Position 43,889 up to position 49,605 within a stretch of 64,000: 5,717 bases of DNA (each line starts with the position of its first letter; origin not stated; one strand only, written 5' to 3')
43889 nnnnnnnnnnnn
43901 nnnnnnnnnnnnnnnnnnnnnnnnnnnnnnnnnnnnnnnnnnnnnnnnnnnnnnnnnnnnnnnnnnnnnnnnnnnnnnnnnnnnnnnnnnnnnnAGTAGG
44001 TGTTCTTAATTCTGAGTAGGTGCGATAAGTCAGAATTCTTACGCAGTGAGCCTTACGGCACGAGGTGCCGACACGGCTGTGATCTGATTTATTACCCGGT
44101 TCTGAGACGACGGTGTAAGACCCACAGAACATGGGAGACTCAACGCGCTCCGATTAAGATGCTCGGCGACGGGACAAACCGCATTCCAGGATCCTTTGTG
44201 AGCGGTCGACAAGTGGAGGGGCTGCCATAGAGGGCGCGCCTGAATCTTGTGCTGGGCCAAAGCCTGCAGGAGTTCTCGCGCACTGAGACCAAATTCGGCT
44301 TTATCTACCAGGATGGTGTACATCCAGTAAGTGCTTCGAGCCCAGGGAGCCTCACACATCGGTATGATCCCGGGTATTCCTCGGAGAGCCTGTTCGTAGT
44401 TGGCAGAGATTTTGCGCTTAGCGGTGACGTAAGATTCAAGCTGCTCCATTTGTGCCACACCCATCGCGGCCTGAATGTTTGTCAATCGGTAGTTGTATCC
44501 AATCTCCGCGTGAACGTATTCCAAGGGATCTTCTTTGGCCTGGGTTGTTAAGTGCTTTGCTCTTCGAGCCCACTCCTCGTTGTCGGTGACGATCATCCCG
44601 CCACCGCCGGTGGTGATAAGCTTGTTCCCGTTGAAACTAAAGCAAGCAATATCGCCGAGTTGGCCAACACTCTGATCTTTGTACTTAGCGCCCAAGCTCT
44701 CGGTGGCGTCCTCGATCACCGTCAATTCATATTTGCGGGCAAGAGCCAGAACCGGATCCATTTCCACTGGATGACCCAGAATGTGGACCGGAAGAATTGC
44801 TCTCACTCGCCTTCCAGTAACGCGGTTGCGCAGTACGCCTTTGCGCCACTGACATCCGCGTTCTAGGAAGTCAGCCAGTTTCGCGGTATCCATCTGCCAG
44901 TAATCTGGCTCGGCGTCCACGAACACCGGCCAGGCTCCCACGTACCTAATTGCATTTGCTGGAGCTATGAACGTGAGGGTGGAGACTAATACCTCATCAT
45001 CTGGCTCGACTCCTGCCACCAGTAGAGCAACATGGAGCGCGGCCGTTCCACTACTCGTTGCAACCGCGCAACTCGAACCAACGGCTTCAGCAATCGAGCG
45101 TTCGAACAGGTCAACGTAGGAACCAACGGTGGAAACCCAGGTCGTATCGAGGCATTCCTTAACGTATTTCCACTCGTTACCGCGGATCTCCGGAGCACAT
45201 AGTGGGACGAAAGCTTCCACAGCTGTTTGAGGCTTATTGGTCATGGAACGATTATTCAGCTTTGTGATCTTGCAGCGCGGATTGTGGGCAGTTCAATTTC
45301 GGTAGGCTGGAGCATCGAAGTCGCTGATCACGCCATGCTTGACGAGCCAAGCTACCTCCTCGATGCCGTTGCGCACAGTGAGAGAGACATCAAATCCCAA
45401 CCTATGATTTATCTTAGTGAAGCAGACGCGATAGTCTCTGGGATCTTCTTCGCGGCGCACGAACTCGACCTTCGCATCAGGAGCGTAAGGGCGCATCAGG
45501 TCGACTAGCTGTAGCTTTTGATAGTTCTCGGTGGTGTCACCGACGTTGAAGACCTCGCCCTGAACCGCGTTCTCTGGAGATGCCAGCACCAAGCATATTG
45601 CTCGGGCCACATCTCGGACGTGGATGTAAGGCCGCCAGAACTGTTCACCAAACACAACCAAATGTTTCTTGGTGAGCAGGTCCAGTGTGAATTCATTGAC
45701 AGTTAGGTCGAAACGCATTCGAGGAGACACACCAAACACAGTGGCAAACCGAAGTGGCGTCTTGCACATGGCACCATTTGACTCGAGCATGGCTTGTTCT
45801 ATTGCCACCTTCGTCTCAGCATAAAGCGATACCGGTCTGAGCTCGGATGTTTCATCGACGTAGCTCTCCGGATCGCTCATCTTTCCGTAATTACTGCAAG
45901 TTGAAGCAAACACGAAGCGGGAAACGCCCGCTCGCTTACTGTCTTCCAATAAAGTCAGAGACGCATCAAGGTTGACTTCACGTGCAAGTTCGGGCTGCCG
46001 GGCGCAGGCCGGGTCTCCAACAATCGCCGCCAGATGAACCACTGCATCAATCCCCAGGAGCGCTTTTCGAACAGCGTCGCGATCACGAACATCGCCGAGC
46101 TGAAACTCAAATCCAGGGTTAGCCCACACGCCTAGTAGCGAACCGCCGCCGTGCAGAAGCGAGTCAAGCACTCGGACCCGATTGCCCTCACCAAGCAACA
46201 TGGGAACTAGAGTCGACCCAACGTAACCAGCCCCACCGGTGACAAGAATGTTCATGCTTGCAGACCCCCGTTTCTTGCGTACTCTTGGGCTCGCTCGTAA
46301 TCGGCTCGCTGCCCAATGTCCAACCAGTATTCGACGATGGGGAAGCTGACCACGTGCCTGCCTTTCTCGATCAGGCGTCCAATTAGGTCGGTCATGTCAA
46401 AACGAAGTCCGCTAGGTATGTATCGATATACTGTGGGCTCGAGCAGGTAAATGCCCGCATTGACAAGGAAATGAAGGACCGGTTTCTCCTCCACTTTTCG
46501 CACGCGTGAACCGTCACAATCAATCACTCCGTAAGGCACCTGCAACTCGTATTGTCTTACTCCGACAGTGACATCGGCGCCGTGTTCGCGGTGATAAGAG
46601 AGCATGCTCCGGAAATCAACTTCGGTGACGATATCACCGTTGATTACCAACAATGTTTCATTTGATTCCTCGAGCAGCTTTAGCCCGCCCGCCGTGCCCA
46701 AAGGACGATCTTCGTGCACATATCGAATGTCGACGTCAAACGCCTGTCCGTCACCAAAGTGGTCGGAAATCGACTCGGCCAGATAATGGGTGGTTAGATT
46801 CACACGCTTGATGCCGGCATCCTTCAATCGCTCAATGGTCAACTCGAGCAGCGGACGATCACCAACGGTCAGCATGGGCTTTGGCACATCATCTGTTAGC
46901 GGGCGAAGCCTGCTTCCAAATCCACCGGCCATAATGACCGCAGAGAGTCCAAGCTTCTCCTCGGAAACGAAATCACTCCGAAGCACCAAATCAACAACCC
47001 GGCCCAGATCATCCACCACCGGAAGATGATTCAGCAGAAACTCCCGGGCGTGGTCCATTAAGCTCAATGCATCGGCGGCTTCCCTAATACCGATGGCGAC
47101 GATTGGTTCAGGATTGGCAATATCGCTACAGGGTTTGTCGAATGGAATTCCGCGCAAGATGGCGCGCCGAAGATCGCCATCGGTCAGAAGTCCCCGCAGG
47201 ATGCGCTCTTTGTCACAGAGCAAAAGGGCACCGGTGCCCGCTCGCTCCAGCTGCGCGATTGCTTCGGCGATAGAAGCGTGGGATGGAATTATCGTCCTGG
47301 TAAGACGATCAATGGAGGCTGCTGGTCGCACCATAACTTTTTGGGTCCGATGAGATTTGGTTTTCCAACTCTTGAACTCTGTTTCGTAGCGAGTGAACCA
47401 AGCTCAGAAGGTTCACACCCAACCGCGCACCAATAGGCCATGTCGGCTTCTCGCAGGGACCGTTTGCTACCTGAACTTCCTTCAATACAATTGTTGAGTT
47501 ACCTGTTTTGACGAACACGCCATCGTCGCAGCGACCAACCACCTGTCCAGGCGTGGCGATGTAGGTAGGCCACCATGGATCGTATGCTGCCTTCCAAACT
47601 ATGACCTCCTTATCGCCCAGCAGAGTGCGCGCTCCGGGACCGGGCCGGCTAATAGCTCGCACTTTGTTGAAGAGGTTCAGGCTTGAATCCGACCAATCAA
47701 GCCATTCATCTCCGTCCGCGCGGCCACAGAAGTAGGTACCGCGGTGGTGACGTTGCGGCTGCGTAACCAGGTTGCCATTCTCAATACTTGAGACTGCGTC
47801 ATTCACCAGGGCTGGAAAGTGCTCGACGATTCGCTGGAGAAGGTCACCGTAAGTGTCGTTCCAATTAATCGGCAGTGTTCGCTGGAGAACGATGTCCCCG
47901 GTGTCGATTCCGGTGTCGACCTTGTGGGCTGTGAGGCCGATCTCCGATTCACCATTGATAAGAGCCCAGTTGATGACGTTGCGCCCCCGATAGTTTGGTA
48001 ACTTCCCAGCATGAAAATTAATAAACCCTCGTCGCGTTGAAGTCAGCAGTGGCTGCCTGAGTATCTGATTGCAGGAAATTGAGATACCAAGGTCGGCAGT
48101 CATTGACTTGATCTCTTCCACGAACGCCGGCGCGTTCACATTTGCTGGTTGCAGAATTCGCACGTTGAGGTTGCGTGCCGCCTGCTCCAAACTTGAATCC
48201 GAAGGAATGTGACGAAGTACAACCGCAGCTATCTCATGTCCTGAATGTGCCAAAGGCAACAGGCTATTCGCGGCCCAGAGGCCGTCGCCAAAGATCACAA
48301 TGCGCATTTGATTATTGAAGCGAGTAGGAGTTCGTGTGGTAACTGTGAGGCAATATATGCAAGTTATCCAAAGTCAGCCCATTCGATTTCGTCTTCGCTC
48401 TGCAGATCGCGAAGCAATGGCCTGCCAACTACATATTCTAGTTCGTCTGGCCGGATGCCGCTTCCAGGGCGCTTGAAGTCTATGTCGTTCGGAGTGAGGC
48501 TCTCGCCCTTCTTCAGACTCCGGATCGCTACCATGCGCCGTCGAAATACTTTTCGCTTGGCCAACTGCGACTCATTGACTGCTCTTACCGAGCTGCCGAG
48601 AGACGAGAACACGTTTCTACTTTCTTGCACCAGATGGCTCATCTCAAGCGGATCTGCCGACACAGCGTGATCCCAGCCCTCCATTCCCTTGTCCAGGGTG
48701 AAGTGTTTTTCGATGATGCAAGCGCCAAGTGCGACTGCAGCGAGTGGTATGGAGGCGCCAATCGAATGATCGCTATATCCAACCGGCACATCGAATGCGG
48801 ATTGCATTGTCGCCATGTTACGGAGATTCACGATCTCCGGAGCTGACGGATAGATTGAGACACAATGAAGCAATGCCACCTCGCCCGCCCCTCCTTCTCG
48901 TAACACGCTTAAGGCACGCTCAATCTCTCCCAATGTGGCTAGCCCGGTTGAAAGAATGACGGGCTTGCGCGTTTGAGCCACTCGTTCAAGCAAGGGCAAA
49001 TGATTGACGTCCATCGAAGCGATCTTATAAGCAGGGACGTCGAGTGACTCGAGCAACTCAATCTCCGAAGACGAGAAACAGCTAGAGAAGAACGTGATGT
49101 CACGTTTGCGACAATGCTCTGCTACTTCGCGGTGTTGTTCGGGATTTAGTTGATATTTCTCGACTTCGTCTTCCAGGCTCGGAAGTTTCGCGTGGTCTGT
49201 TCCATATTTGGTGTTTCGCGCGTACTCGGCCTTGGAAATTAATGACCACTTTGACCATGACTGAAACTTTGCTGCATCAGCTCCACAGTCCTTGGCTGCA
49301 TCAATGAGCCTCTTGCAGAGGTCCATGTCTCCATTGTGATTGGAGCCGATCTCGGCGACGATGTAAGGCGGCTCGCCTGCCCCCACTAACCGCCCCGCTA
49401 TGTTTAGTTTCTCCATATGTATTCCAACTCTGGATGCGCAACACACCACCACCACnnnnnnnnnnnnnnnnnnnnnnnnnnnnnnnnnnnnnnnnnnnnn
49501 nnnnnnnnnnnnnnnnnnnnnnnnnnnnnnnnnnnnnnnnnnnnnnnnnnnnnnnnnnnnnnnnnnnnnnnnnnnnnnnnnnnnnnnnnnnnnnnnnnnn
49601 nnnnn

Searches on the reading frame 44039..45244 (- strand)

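Call 6: search_protein_families(library=pfam, proteins=[window:44039-45244:-], max_evalue=0.01)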
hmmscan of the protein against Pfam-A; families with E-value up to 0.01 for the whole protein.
window:44039-45244:- (401 aa): 3 families
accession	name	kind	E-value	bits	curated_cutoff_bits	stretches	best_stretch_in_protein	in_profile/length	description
PF01041.23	DegT_DnrJ_EryC1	-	7.1e-102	341.7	19.8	1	19-388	2-359/360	DegT/DnrJ/EryC1/StrS aminotransferase family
PF00155.27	Aminotran_1_2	-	4.4e-06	26.6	19.7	1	45-131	45-141/361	Aminotransferase class I and II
PF01212.27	Beta_elim_lyase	-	0.0085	15.9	27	0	47-232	37-215/288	Beta-eliminating lyase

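Call 7: search_protein_families(library=ncbifam, proteins=[window:44039-45244:-], max_evalue=0.01)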
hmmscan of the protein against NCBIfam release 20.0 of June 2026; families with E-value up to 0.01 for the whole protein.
window:44039-45244:- (401 aa): 9 families
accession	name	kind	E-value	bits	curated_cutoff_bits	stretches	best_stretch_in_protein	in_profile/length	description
TIGR04181.1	NHT_00031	hypoth_equivalog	1.6e-141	471.3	420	1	13-373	1-359/359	LegC family aminotransferase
TIGR03588.1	PseC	equivalog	2.7e-82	276.7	423.5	1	13-391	2-379/380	UDP-4-amino-4,6-dideoxy-N-acetyl-beta-L-altrosamine transaminase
NF008658.2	PRK11658.1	equivalog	1.3e-58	198.5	631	1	10-391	2-376/379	UDP-4-amino-4-deoxy-L-arabinose aminotransferase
NF008687.0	PRK11706.1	equivalog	6.4e-56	189.7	375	1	13-391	2-373/375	dTDP-4-amino-4,6-dideoxygalactose transaminase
TIGR04427.1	PLP_DesI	equivalog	3e-50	171.4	650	1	28-389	38-380/390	dTDP-4-dehydro-6-deoxyglucose aminotransferase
TIGR02379.1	ECA_wecE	subfamily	3.4e-45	154.4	434.85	1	13-389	2-372/376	dTDP-4-amino-4,6-dideoxy-D-glucose transaminase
NF011936.0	PRK15407.1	equivalog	2.8e-42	144.9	423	2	27-228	52-243/440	lipopolysaccharide biosynthesis protein RfbH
NF006488.0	PRK08912.1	equivalog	6.2e-06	25.4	498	1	61-127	91-156/387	aminotransferase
TIGR01325.1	O_suc_HS_sulf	equivalog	0.0086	14.7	510.05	0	28-92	40-103/380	O-succinylhomoserine sulfhydrylase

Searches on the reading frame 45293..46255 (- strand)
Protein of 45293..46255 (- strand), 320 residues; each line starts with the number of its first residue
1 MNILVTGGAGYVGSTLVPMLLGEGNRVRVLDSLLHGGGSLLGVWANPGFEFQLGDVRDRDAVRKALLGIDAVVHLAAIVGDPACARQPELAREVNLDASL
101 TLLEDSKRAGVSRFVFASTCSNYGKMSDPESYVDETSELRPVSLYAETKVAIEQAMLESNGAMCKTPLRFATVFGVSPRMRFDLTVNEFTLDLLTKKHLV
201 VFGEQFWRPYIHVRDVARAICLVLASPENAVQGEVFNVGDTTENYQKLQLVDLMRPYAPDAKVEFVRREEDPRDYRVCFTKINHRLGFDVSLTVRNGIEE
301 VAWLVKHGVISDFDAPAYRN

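Call 6: search_protein_families(library=pfam, proteins=[window:45293-46255:-], max_evalue=0.01)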
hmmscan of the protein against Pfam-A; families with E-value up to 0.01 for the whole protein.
window:45293-46255:- (320 aa): 8 families
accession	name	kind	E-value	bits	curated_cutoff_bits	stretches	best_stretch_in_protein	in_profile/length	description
PF01370.27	Epimerase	-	7.5e-47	160.2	20.9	1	3-239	1-240/240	NAD dependent epimerase/dehydratase family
PF16363.11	GDP_Man_Dehyd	-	1.6e-28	100.5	27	1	4-300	1-331/332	GDP-mannose 4,6 dehydratase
PF01073.25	3Beta_HSD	-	1.5e-23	83.6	22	1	4-248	1-260/280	3-beta hydroxysteroid dehydrogenase/isomerase family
PF04321.23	RmlD_sub_bind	-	3.4e-16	59.6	27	1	1-229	1-202/287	RmlD substrate binding domain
PF02719.21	Polysacc_synt_2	-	3.3e-10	40.1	20.2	1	3-124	1-129/293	Polysaccharide biosynthesis protein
PF13460.12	NAD_binding_10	-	9.5e-09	35.8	27.2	1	7-127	1-106/184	NAD(P)H-binding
PF05368.20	NmrA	-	4.4e-08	33.5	27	1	2-123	4-111/298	NmrA-like family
PF07993.18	NAD_binding_4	-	0.0016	18.1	20.1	0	65-129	85-145/258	Male sterility protein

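Call 7: search_protein_families(library=ncbifam, proteins=[window:45293-46255:-], max_evalue=0.01)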
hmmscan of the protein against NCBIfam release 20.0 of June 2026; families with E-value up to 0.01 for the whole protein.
window:45293-46255:- (320 aa): 28 families (the best 25 are shown)
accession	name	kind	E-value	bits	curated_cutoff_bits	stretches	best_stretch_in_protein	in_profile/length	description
TIGR01179.1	galE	equivalog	3.2e-34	118.2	262.3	1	2-303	1-322/332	UDP-glucose 4-epimerase GalE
TIGR01181.1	dTDP_gluc_dehyt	equivalog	9.4e-29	100.5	365.1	1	2-307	1-314/321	dTDP-glucose 4,6-dehydratase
TIGR04180.1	EDH_00030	hypoth_equivalog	2.3e-23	82.7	475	1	3-243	1-242/297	NAD-dependent 4,6-dehydratase LegB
TIGR02197.1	heptose_epim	equivalog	1.7e-19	70.2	274.6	1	3-281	1-284/316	ADP-glyceromanno-heptose 6-epimerase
TIGR03466.1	HpnA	hypoth_equivalog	2.2e-19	69.5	367.65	1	2-158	2-154/327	hopanoid-associated sugar epimerase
NF007956.0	PRK10675.1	subfamily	1.2e-18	67.3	394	1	1-160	1-164/338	UDP-glucose 4-epimerase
NF043036.1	ErythonDh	equivalog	2e-18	66.7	325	1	1-153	1-157/321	D-erythronate dehydrogenase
NF042422.1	oxyalk_red_OleD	equivalog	1.7e-15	57.2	580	1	1-169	1-164/329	2-alkyl-3-oxoalkanoate reductase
TIGR01214.1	rmlD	equivalog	6.2e-15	55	224.05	1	3-229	2-202/285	dTDP-4-dehydrorhamnose reductase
NF011728.1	PRK15181.1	equivalog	1.4e-14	53.8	760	1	3-299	18-331/348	Vi polysaccharide biosynthesis UDP-N-acetylglucosaminuronic acid C-4 epimerase TviC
NF052578.1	StrlDmthSdmBMthl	equivalog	1.8e-14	54.2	600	1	1-150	1-145/328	sterol demethylase protein SdmB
NF007582.0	PRK10217.1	equivalog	4.1e-14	52.4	698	1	2-292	3-301/355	dTDP-glucose 4,6-dehydratase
TIGR03589.1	PseB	equivalog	1.1e-13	50.9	407.75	1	2-236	6-224/324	UDP-N-acetylglucosamine 4,6-dehydratase (inverting)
NF007490.0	PRK10084.1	subfamily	9e-11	41.3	649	1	1-148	1-158/361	dTDP-glucose 4,6-dehydratase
NF041293.1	G6PDh_Azf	equivalog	5.2e-10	39.2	400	1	3-125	5-121/252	NAD-dependent glucose-6-phosphate dehydrogenase Azf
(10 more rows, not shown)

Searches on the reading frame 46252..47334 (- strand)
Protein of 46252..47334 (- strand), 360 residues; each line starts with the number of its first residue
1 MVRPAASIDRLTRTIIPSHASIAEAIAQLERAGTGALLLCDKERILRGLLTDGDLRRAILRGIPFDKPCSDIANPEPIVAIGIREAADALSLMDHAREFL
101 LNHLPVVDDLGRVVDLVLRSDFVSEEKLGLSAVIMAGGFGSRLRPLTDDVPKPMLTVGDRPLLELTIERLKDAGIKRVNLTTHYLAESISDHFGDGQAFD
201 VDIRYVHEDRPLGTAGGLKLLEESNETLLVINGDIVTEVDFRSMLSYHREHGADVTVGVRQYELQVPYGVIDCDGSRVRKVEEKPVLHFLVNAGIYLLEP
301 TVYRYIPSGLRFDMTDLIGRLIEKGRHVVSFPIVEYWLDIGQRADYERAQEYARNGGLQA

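Call 6: search_protein_families(library=pfam, proteins=[window:46252-47334:-], max_evalue=0.01)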
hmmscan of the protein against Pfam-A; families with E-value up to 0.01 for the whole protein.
window:46252-47334:- (360 aa): 4 families
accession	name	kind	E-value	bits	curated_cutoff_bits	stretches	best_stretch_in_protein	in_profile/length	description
PF00483.29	NTP_transferase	-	7.1e-46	157.2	21.2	1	132-352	2-241/245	Nucleotidyl transferase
PF12804.13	NTP_transf_3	-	6.7e-12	46.3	27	1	132-268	1-131/160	MobA-like NTP transferase domain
PF00571.33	CBS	-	4.9e-11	43.2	24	2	15-60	11-56/57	CBS domain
PF01128.25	IspD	-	0.0049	17.1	27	1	131-231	2-98/221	2-C-methyl-D-erythritol 4-phosphate cytidylyltransferase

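Call 7: search_protein_families(library=ncbifam, proteins=[window:46252-47334:-], max_evalue=0.01)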
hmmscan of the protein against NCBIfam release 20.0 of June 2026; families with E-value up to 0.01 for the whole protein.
window:46252-47334:- (360 aa): 41 families (the best 25 are shown)
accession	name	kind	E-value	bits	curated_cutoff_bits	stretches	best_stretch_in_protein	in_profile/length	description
NF052502.1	man1P_GTase_Rv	exception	7e-48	163.3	440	1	131-349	2-226/352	mannose-1-phosphate guanylyltransferase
TIGR03992.1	Arch_glmU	subfamily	8e-42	143.5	292.1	1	131-349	2-223/393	bifunctional sugar-1-phosphate nucleotidylyltransferase/acetyltransferase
NF045761.1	NAMPUrTaseMurU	equivalog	1.4e-36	126.5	250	1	131-348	2-222/226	N-acetylmuramate alpha-1-phosphate uridylyltransferase MurU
NF041313.1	UDPGP_AglF_Halo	equivalog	1.4e-30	106.5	400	1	131-350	2-231/234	UTP--glucose-1-phosphate uridylyltransferase AglF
NF049965.1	GlMnHpPGnyltfHddC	equivalog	6.7e-30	104.4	300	1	131-348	2-216/221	D-glycero-D-manno-heptose 1-phosphate guanosyltransferase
TIGR01208.1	rmlA_long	equivalog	2.5e-28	99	320.25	1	132-347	2-228/353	glucose-1-phosphate thymidylyltransferase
NF003670.0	PRK05293.1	equivalog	2.1e-20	73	470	2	132-203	7-79/382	glucose-1-phosphate adenylyltransferase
TIGR02091.1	glgC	equivalog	2.6e-20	72.8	424.9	2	132-200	3-72/364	glucose-1-phosphate adenylyltransferase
NF041173.1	Sug_nt_acttase_Thmprot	equivalog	5.9e-20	71.6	600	1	131-343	2-217/405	bifunctional sugar-1-phosphate nucleotidylyltransferase/acetyltransferase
TIGR02623.1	G1P_cyt_trans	equivalog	2.6e-17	63.1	300.25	2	225-327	119-220/255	glucose-1-phosphate cytidylyltransferase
NF001947.0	PRK00725.1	subfamily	9.2e-17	60.9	470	2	131-198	18-86/426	glucose-1-phosphate adenylyltransferase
TIGR01099.1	galU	equivalog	1.4e-15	57.6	326.8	1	132-204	4-76/261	UTP--glucose-1-phosphate uridylyltransferase GalU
NF002023.0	PRK00844.1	subfamily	4.5e-15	55.4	458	2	131-194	8-72/408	glucose-1-phosphate adenylyltransferase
TIGR01207.1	rmlA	equivalog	8.7e-15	54.6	360.65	1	133-349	3-232/286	glucose-1-phosphate thymidylyltransferase RfbA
NF045697.1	MurNAcPUrMurU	equivalog_domain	4e-14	52.6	370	1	134-235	2-105/229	N-acetylmuramate alpha-1-phosphate uridylyltransferase MurU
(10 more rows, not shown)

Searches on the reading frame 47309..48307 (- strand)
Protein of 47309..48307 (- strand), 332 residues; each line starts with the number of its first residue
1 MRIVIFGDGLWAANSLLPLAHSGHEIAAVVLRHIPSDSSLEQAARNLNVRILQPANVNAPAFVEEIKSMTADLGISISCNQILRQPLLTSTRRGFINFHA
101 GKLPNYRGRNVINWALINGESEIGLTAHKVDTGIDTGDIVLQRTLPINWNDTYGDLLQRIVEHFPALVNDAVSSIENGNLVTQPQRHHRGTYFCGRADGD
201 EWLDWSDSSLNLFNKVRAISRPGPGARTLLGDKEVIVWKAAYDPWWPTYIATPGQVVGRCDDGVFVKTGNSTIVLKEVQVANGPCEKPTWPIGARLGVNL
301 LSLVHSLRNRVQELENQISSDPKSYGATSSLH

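Call 6: search_protein_families(library=pfam, proteins=[window:47309-48307:-], max_evalue=0.01)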
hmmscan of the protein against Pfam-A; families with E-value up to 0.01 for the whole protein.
window:47309-48307:- (332 aa): 2 families
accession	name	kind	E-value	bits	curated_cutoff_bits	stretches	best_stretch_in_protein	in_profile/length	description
PF00551.24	Formyl_trans_N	-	3.4e-25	89.3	26.1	1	1-163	1-172/181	Formyl transferase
PF02911.23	Formyl_trans_C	-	1.7e-13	51.1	21.1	1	200-283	6-87/100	Formyl transferase, C-terminal domain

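Call 7: search_protein_families(library=ncbifam, proteins=[window:47309-48307:-], max_evalue=0.01)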
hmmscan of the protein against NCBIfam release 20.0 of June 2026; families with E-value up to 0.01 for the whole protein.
window:47309-48307:- (332 aa): 7 families
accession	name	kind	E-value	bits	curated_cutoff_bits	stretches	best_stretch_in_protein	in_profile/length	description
NF005998.1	PRK08125.1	equivalog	1.6e-47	162.3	777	1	4-283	4-284/649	bifunctional UDP-4-amino-4-deoxy-L-arabinose formyltransferase/UDP-glucuronic acid oxidase ArnA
NF005414.0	PRK06988.1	equivalog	6.9e-47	159.9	316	1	3-279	5-286/311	formyltransferase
TIGR00460.1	fmt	equivalog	5e-39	134.3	201.5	1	38-281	47-290/315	methionyl-tRNA formyltransferase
TIGR00639.1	PurN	equivalog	8.3e-16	58.1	150.1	1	61-178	70-187/192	phosphoribosylglycinamide formyltransferase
NF005755.0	PRK07579.1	equivalog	2e-12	47.4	238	1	71-193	66-184/245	dTDP-4-amino-4,6-dideoxyglucose formyltransferase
NF004684.0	PRK06027.1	subfamily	1.7e-07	31.2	223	1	62-158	157-253/286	formyltetrahydrofolate deformylase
TIGR00655.1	PurU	equivalog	2.8e-07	30.4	285.95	1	62-158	152-248/280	formyltetrahydrofolate deformylase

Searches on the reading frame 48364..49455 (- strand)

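Call 48: search_protein_families(library=pfam, proteins=[window:48364-49455:-], max_evalue=0.001)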
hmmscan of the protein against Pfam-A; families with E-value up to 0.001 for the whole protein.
window:48364-49455:- (363 aa): 2 families
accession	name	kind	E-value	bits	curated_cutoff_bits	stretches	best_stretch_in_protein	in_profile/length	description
PF03102.20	NeuB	-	2.1e-87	293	22.1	1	50-289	1-239/241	NeuB family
PF08666.17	SAF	-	8e-07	30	21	1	309-353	5-53/63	SAF domain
